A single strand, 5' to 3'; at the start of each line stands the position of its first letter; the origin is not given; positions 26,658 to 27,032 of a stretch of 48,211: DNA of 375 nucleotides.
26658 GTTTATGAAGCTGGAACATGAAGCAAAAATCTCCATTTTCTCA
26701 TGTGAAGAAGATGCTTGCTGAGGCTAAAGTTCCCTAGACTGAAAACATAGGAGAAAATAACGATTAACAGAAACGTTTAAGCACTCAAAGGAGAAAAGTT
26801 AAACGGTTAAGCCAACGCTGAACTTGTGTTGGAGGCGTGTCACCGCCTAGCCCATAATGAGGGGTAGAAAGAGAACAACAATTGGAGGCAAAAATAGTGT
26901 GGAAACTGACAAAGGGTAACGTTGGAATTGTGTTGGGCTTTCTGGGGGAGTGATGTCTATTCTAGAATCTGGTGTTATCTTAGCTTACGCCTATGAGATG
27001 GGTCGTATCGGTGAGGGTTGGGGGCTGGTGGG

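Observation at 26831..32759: The same leader module precedes every transcription unit of the secreted-protein island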

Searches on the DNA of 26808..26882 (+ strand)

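Call 16: build_rna_model(alignment_id=A1, structure=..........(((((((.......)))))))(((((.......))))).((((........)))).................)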
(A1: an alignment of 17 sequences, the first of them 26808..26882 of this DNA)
Model R1 built from alignment A1 (17 sequences, 82 columns); structure: as given.
model positions 75; base pairs 16; branch points 2; effective number of sequences 2.23; information 0.753 bits per position. Calibrated on 0.2 Mb of random sequence (short: E-values are rough).
structure used (alignment columns):
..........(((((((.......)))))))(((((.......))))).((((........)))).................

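Call 17: search_with_rna_model(model_id=R1, sources=[window, L001, L002, L004, L005, L010, L011, L014, L016, L019, L020, L021, L023, L024, L025, L027, L029, L031], max_evalue=10)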
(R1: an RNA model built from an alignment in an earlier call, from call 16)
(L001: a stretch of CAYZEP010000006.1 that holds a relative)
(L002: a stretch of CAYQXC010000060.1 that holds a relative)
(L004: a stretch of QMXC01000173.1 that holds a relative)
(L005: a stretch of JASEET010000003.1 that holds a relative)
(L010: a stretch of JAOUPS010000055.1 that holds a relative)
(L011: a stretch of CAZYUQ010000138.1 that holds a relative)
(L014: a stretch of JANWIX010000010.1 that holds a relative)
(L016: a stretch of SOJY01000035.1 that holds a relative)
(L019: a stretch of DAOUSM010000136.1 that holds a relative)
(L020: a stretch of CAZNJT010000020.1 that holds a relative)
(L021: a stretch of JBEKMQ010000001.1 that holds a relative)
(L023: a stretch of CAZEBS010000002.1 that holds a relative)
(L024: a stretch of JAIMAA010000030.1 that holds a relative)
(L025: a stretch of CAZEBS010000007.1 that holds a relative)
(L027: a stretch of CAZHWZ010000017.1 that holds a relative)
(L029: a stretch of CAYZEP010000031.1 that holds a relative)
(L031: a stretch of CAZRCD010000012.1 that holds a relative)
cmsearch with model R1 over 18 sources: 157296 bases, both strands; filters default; matches with E-value up to 10: 27.
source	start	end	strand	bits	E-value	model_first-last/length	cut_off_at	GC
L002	2619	2693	-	99.2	1.5e-21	1-75/75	no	0.51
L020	2504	2578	-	96.5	6.9e-21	1-75/75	no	0.48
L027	6285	6359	-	95.1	1.5e-20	1-75/75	no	0.44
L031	4753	4828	-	94.3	2.4e-20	1-75/75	no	0.47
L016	5334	5408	+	93.4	3.9e-20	1-75/75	no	0.51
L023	3101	3175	-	92.8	5.3e-20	1-75/75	no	0.55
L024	1358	1433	-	89.7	2.9e-19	1-75/75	no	0.43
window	28841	28914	+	89.6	3.1e-19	1-75/75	no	0.5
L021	2856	2930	-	89.5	3.4e-19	1-75/75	no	0.52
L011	2802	2876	-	88.3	6.5e-19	1-75/75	no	0.55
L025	6996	7070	+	85.2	3.7e-18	1-75/75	no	0.49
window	32412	32486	+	85.1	3.9e-18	1-75/75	no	0.49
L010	3375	3450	+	83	1.3e-17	1-75/75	no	0.51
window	26805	26881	+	81.3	3.1e-17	1-75/75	no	0.51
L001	371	446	+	81.3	3.2e-17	1-75/75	no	0.46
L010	4235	4308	+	80.3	5.7e-17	1-75/75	no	0.5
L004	2964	3037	+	76.3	5.3e-16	1-75/75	no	0.46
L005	2254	2329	-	64.4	3.9e-13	1-75/75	no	0.55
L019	2534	2597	-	53.6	1.5e-10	1-75/75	no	0.45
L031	7208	7281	-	47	6.1e-09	1-75/75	no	0.42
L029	375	438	+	45.2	1.7e-08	1-75/75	no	0.41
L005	889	915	-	14.2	0.51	1-75/75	no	0.33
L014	2362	2454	+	12.4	1.4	1-75/75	no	0.52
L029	5332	5357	+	9.4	7.3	1-75/75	no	0.27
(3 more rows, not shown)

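Call 22: search_with_rna_model(model_id=R1, sources=[L033, L034, L035, L036, L037, L038, L039, L040, L041, L042, L043, L044, L045, L046, L047, L048, L049, L050, L051, L052, L053, L054, L055, L056, L057, L058, L059, L060, L061, L062, L063, L064, L065, L066, L067, L068, L069, L070, L071, L072, L073, L074, L075, L076, L077, L078, L079, L080, L081, L082, L083, L084, L085, L086, L087, L088, L089, L090, L091, L092, L093, L094, L095, L096, L097, L098, L099, L100, L101, L102, L103, L104, L105, L106, L107, L108, L109, L110, L111, L112, L113, L114, L115, L116, L117, L118, L119, L120, L121, L122, L123, L124, L125, L126, L127, L128, L129, L130, L131, L132], max_evalue=0.01)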
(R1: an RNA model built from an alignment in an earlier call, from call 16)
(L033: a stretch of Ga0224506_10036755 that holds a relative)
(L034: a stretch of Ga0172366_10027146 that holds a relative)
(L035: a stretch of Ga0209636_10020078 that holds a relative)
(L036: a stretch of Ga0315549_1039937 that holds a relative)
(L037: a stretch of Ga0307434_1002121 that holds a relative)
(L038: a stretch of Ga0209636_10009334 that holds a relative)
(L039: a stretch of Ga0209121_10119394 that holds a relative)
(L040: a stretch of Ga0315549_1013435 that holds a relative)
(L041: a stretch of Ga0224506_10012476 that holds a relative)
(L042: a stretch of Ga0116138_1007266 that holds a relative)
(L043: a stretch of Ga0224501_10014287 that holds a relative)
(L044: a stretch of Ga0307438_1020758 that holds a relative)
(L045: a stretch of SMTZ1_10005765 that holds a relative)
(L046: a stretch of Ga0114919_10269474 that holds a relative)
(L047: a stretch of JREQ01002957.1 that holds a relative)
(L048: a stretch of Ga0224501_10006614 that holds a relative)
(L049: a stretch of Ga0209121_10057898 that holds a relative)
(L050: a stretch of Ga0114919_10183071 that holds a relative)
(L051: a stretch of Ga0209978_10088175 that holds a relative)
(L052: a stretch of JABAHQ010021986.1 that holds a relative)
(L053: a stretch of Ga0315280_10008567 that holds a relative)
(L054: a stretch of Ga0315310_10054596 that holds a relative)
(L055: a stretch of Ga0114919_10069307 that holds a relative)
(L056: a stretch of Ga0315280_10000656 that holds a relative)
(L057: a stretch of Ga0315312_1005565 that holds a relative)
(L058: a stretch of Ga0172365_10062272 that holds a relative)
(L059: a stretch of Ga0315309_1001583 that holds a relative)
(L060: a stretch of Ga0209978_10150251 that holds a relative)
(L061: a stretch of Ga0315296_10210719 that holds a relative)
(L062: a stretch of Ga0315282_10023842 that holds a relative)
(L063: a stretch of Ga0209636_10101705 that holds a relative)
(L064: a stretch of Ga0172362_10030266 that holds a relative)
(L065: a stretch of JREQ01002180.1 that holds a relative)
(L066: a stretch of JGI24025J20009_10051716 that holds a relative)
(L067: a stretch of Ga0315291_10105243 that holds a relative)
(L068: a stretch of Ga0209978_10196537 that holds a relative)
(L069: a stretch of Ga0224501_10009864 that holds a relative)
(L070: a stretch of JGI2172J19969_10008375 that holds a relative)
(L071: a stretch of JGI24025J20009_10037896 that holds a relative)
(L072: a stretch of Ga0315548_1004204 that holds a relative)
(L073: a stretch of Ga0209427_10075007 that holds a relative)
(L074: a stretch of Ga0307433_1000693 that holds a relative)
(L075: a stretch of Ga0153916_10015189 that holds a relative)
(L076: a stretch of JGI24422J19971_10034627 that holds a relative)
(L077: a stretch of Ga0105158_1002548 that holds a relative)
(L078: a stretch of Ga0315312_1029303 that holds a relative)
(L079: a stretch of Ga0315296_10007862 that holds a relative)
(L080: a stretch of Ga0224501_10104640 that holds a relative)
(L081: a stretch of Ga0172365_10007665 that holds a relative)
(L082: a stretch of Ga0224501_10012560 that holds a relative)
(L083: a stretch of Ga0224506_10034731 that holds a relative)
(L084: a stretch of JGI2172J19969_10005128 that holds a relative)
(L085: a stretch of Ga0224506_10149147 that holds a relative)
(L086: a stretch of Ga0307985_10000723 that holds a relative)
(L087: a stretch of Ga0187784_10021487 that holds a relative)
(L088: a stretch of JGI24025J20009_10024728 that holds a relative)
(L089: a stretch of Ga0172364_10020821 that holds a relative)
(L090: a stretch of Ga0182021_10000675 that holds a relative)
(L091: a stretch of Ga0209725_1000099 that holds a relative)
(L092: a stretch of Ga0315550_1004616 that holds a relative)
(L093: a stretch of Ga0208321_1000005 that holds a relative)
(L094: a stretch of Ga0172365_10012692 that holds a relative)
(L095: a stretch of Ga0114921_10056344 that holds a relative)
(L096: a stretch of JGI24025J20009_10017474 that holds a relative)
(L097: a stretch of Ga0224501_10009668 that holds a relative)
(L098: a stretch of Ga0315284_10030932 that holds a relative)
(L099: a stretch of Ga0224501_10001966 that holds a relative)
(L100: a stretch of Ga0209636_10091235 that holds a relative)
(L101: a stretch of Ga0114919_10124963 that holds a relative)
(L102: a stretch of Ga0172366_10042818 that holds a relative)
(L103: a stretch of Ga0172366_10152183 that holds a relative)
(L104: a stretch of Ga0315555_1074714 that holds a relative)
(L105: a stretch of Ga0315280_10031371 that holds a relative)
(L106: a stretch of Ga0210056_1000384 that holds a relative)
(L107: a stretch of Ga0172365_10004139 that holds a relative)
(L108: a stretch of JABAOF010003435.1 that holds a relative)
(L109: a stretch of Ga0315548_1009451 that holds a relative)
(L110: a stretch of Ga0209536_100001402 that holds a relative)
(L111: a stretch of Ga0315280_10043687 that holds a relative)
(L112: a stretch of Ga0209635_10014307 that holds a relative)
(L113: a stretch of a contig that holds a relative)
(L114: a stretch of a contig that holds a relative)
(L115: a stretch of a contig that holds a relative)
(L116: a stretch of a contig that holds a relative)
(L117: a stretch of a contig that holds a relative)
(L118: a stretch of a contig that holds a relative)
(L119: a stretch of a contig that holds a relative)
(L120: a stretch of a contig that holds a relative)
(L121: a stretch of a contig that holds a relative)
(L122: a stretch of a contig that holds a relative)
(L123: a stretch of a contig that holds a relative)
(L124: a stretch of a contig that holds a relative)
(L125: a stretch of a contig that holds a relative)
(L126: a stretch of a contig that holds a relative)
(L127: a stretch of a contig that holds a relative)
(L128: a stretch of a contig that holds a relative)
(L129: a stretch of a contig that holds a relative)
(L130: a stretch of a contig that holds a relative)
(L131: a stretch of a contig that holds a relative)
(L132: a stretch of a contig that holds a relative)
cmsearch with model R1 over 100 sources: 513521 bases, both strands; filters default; matches with E-value up to 0.01: 121.
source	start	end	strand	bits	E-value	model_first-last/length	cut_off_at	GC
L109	3413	3487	-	97.6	1.2e-20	1-75/75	no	0.47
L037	8786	8860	-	95.8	3.4e-20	1-75/75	no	0.51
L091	3962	4036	+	95.1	4.9e-20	1-75/75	no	0.44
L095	876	950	+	94.8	5.6e-20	1-75/75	no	0.48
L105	1554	1629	-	94.5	6.8e-20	1-75/75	no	0.45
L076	1769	1843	-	94.4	7.2e-20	1-75/75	no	0.51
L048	6194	6268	-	93.8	1e-19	1-75/75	no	0.48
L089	1998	2073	-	93.8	1e-19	1-75/75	no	0.49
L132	1155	1229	+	93.6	1.1e-19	1-75/75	no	0.55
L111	3209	3283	-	93.6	1.2e-19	1-75/75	no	0.49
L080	1258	1332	-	93.2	1.4e-19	1-75/75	no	0.48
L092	2414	2488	+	93.1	1.5e-19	1-75/75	no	0.49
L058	1198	1272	+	93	1.6e-19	1-75/75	no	0.52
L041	250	324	+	92.8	1.8e-19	1-75/75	no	0.55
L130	772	846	-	92.8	1.8e-19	1-75/75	no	0.55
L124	613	688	-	92.4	2.1e-19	1-75/75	no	0.5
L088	987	1061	+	92.4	2.2e-19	1-75/75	no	0.51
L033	1503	1577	+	91.8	3.1e-19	1-75/75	no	0.48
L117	313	387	+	91.6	3.4e-19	1-75/75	no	0.45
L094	681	755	+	91.5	3.6e-19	1-75/75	no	0.53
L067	2408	2482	+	91.2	4.2e-19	1-75/75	no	0.52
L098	4669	4743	-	91.2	4.2e-19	1-75/75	no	0.55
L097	4554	4628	+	91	4.7e-19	1-75/75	no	0.53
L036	2091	2166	+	90.4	6.8e-19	1-75/75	no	0.45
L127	6802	6877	-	90.4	6.8e-19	1-75/75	no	0.45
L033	2036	2110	+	90.1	7.7e-19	1-75/75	no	0.49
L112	1392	1466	+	89.9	8.7e-19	1-75/75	no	0.53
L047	2736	2810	+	89.9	9e-19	1-75/75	no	0.52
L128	241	316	+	89.6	1e-18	1-75/75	no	0.49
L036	1260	1335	+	89.5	1.1e-18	1-75/75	no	0.49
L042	1849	1923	-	89.5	1.1e-18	1-75/75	no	0.52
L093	1747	1821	+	89.5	1.1e-18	1-75/75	no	0.52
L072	1844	1918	-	88.8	1.6e-18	1-75/75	no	0.47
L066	1412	1487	+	87.9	2.6e-18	1-75/75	no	0.51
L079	2479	2553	+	87.9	2.7e-18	1-75/75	no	0.59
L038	8670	8744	+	87.8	2.9e-18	1-75/75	no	0.49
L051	801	875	-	87.2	4e-18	1-75/75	no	0.51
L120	894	968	+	87.1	4.2e-18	1-75/75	no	0.52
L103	123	197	+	87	4.4e-18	1-75/75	no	0.47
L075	5460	5534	-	86.9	4.6e-18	1-75/75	no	0.52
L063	2231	2306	+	86.9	4.8e-18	1-75/75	no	0.5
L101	1140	1215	-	86.7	5.1e-18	1-75/75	no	0.49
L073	690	764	-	86.7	5.3e-18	1-75/75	no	0.55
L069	2151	2225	-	86.5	5.7e-18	1-75/75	no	0.49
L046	1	72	+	86.2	6.7e-18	5-75/75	5'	0.49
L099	5322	5396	-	85.7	9.3e-18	1-75/75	no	0.53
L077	2065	2139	+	85.5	1e-17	1-75/75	no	0.57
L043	5704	5779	+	85.4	1e-17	1-75/75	no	0.5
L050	513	589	+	85.4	1.1e-17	1-75/75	no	0.45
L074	7861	7935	-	85.2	1.2e-17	1-75/75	no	0.55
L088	562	638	+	85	1.4e-17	1-75/75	no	0.49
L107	3398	3471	+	85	1.4e-17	1-75/75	no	0.54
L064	1622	1697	+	84.9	1.4e-17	1-75/75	no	0.53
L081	6381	6456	-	84.9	1.4e-17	1-75/75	no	0.53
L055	2108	2184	+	84.7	1.6e-17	1-75/75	no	0.42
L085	582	656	-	84.6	1.6e-17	1-75/75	no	0.53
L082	769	843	+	84.5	1.8e-17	1-75/75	no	0.47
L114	1021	1095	-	84.4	1.9e-17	1-75/75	no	0.52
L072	2991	3066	-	84.3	2e-17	1-75/75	no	0.46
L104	414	489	+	84.3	2e-17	1-75/75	no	0.46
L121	604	678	-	83.6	2.9e-17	1-75/75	no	0.52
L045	9468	9542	+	83.4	3.2e-17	1-75/75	no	0.55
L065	8354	8428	-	82.8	4.5e-17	1-75/75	no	0.57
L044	1086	1161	-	82.8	4.6e-17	1-75/75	no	0.54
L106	2093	2168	-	82.5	5.3e-17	1-75/75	no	0.55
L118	799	873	+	82.4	5.6e-17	1-75/75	no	0.55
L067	1888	1962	+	82.4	5.7e-17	1-75/75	no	0.52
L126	584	659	+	82.3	5.9e-17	1-75/75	no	0.47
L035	6593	6667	+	82.3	5.9e-17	1-75/75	no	0.49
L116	812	886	+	82.3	6.1e-17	1-75/75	no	0.49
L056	12926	13000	-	82.1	6.6e-17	1-75/75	no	0.55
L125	560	634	-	82.1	6.6e-17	1-75/75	no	0.52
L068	907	981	+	81.6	8.8e-17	1-75/75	no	0.59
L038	9746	9820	+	81.2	1.1e-16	1-75/75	no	0.51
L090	8843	8917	-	80.8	1.4e-16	1-75/75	no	0.56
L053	5521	5596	-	80.6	1.5e-16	1-75/75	no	0.57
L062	5203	5277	+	80.4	1.8e-16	1-75/75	no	0.56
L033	177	251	+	80.3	1.8e-16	1-75/75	no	0.53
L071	881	956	-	80.1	2e-16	1-75/75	no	0.53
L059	3512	3586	+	80.1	2.1e-16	1-75/75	no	0.57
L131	863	938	+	79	3.8e-16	1-75/75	no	0.47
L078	479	553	+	78.9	4e-16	1-75/75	no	0.53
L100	2506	2580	-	78.2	5.9e-16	1-75/75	no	0.48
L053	8784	8859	-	77.9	6.8e-16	1-75/75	no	0.57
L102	224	298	+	77.1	1.1e-15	1-75/75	no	0.55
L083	994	1068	-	76.8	1.3e-15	1-75/75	no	0.49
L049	78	153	-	76.5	1.5e-15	1-75/75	no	0.47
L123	3191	3265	-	76.1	1.9e-15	1-75/75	no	0.52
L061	202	276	-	76.1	1.9e-15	1-75/75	no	0.55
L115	677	751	-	76.1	1.9e-15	1-75/75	no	0.55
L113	1256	1330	-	76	2e-15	1-75/75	no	0.51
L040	1610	1684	+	75.8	2.2e-15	1-75/75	no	0.6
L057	6151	6225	-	75.2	3.1e-15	1-75/75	no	0.57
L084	39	110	+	75.2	3.1e-15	1-75/75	no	0.56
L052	136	211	+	74.8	3.8e-15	1-75/75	no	0.5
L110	6102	6175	+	74.4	4.9e-15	1-75/75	no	0.5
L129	1556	1630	+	74.3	5e-15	1-75/75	no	0.55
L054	1273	1346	+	73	1.1e-14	1-75/75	no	0.54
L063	1815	1889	+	71.1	3e-14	1-75/75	no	0.55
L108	655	729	-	70.6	4e-14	1-75/75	no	0.52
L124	1165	1239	-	69.1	9.4e-14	1-75/75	no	0.44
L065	9240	9313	-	68.9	1e-13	1-75/75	no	0.46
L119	4161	4237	+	67.9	1.8e-13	1-75/75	no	0.48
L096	186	261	-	64.3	1.3e-12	1-75/75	no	0.5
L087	2036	2108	+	64.2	1.4e-12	1-75/75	no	0.49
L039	971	1042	-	63.9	1.7e-12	1-75/75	no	0.49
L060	531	604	+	63.8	1.8e-12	1-75/75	no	0.47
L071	1895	1958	-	58.7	2.9e-11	1-75/75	no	0.48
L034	1312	1385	-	56.6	9.9e-11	1-75/75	no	0.42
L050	1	50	+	56.5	1e-10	28-75/75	5'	0.48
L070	3472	3547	+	54.3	3.4e-10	1-75/75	no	0.53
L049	1816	1878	-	51.1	2e-09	1-75/75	no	0.49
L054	491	564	+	47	2e-08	1-75/75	no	0.55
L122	334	409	+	43.3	1.6e-07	1-75/75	no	0.5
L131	3110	3188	+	39.4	1.4e-06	1-75/75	no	0.38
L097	3343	3419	+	39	1.7e-06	1-75/75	no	0.44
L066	1035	1097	+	31.7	9.6e-05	1-75/75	no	0.4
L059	47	124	+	30.8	0.00016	1-75/75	no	0.49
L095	539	595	+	26.9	0.0014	1-75/75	no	0.42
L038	5902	5978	+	26.6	0.0016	1-75/75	no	0.32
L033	896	952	+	25.3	0.0034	1-75/75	no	0.53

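Call 23: search_with_rna_model(model_id=R1, sources=[L133, L134, L135, L136, L137, L138, L139, L140, L141, L142, L143, L144, L145, L146, L147, L148, L149, L150, L151, L152], max_evalue=0.01)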
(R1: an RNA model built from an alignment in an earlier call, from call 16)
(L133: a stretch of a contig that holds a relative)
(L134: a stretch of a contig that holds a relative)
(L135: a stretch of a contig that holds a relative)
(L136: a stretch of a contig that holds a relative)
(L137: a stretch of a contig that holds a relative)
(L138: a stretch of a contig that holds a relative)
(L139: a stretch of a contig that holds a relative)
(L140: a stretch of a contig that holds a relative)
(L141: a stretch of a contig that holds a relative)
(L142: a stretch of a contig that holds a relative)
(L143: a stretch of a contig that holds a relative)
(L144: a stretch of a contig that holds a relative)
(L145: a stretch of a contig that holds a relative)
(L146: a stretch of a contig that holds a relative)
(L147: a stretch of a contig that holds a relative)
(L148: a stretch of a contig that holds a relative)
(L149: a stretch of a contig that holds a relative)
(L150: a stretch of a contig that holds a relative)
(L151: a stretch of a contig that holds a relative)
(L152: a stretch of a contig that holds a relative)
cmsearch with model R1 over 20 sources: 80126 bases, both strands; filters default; matches with E-value up to 0.01: 25.
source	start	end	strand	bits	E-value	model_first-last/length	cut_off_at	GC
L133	1861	1935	-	96.9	2.7e-21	1-75/75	no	0.48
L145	2033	2107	-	96.8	2.9e-21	1-75/75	no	0.49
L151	2488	2563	-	96.8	3e-21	1-75/75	no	0.46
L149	1671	1745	-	92.9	2.6e-20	1-75/75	no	0.55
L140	6029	6105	+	92.5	3.3e-20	1-75/75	no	0.44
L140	6636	6712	+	89.6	1.7e-19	1-75/75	no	0.47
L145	1765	1839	-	88.4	3.2e-19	1-75/75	no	0.53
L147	1275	1349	+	87.1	6.5e-19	1-75/75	no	0.51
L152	3795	3869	-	87.1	6.5e-19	1-75/75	no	0.52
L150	33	107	-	85.5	1.6e-18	1-75/75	no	0.52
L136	1211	1285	-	84.9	2.2e-18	1-75/75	no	0.52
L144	2854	2928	-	84.9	2.2e-18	1-75/75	no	0.52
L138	1486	1561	-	82.5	8.2e-18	1-75/75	no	0.55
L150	647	722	-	81.7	1.3e-17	1-75/75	no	0.53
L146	1000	1074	+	79.4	4.6e-17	1-75/75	no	0.56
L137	3298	3374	-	77.7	1.2e-16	1-75/75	no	0.49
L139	1244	1317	-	76.9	1.9e-16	1-75/75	no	0.53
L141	134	208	+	75.8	3.5e-16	1-75/75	no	0.52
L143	51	125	+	73.9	1e-15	1-75/75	no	0.55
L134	1557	1620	-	72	2.9e-15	1-75/75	no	0.45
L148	1312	1384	+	69.3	1.3e-14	1-75/75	no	0.53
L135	2226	2301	+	68.9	1.6e-14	1-75/75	no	0.51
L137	4266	4342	-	66.2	7.1e-14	1-75/75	no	0.47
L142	1738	1813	+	43.9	1.7e-08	1-75/75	no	0.53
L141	2145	2230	+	35.9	1.5e-06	1-75/75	no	0.41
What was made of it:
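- CM R1 finds 146 copies in those contigs (calls 22, 23).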
